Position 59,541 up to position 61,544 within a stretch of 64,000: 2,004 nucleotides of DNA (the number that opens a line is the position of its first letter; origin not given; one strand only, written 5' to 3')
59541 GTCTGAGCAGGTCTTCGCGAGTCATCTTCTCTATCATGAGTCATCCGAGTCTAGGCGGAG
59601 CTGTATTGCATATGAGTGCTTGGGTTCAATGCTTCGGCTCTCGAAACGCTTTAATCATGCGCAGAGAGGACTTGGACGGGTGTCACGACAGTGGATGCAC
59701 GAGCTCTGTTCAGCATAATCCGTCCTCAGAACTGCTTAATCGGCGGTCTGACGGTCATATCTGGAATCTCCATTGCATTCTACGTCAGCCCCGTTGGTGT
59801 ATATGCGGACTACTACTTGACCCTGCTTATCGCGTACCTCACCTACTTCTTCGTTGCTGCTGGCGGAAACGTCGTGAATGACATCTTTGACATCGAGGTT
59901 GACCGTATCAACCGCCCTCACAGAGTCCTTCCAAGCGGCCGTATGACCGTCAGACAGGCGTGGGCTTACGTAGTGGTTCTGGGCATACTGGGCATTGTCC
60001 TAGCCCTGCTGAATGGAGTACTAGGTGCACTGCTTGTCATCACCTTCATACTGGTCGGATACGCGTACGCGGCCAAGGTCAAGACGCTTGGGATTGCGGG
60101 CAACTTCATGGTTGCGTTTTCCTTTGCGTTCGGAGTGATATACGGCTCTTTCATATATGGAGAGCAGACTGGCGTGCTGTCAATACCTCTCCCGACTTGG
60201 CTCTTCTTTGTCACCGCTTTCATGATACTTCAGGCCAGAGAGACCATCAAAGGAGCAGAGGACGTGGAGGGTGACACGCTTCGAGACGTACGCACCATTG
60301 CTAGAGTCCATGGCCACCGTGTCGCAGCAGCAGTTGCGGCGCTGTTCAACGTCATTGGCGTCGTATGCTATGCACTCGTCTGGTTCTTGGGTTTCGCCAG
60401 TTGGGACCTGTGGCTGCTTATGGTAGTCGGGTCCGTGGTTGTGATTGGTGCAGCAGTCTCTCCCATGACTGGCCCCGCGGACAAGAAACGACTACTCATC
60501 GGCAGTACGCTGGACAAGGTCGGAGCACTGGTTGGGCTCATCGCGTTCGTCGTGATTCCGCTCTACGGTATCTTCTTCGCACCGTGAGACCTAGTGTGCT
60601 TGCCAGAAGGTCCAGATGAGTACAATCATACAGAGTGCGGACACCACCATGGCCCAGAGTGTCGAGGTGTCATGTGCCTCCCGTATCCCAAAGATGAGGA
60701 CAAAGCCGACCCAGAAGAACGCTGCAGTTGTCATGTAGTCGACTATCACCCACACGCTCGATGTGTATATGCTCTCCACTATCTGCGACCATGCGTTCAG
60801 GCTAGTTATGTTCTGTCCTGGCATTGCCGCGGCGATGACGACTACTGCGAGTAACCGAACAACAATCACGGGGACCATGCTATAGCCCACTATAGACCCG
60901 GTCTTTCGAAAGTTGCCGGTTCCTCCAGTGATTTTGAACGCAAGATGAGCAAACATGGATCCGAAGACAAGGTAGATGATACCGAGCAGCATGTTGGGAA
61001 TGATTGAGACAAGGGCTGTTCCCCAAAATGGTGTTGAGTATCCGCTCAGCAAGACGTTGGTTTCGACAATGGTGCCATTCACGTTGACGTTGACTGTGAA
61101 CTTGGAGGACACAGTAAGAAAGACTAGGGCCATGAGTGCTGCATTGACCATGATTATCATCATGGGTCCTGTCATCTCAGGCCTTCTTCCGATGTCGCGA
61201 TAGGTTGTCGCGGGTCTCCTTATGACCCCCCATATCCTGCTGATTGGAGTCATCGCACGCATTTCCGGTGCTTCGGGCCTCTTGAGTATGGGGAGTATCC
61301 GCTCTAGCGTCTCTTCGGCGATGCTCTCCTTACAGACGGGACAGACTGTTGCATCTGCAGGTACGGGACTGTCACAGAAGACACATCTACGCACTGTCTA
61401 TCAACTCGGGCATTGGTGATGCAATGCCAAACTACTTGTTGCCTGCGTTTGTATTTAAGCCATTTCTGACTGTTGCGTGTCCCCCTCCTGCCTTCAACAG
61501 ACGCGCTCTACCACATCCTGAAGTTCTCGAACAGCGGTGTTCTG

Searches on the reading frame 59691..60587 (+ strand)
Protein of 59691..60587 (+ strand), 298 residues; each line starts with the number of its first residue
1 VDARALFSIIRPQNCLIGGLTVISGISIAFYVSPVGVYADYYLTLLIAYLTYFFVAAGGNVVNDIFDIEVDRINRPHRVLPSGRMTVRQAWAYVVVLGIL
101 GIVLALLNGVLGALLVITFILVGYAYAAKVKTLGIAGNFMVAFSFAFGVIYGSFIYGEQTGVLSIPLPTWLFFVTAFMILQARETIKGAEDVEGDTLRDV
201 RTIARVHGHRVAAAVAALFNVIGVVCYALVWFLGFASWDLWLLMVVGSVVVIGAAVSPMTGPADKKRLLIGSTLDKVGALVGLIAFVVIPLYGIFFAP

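Call 65: search_protein_families(library=pfam, proteins=[window:59691-60587:+], max_evalue=0.00001)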
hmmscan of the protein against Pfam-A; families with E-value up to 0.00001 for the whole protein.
window:59691-60587:+ (298 aa): 1 family
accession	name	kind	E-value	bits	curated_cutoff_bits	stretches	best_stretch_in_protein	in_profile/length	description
PF01040.23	UbiA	-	7e-35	120.9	34.2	1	39-252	19-226/250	UbiA prenyltransferase family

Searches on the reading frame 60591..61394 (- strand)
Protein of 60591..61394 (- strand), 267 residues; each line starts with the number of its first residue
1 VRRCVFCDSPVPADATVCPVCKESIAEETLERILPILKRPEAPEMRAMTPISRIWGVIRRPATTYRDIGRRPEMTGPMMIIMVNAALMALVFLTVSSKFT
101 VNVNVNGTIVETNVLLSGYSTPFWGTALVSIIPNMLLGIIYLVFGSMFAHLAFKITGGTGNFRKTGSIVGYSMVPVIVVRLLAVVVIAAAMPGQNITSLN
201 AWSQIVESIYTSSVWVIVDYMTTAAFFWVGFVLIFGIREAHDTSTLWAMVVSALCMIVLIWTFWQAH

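Call 65: search_protein_families(library=pfam, proteins=[window:60591-61394:-], max_evalue=0.00001)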
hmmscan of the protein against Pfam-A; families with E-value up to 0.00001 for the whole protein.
window:60591-61394:- (267 aa): 1 family
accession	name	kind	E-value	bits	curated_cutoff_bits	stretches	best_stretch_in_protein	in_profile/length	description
PF04893.22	Yip1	-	9.6e-20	71.6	28.6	1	55-262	1-169/173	Yip1 domain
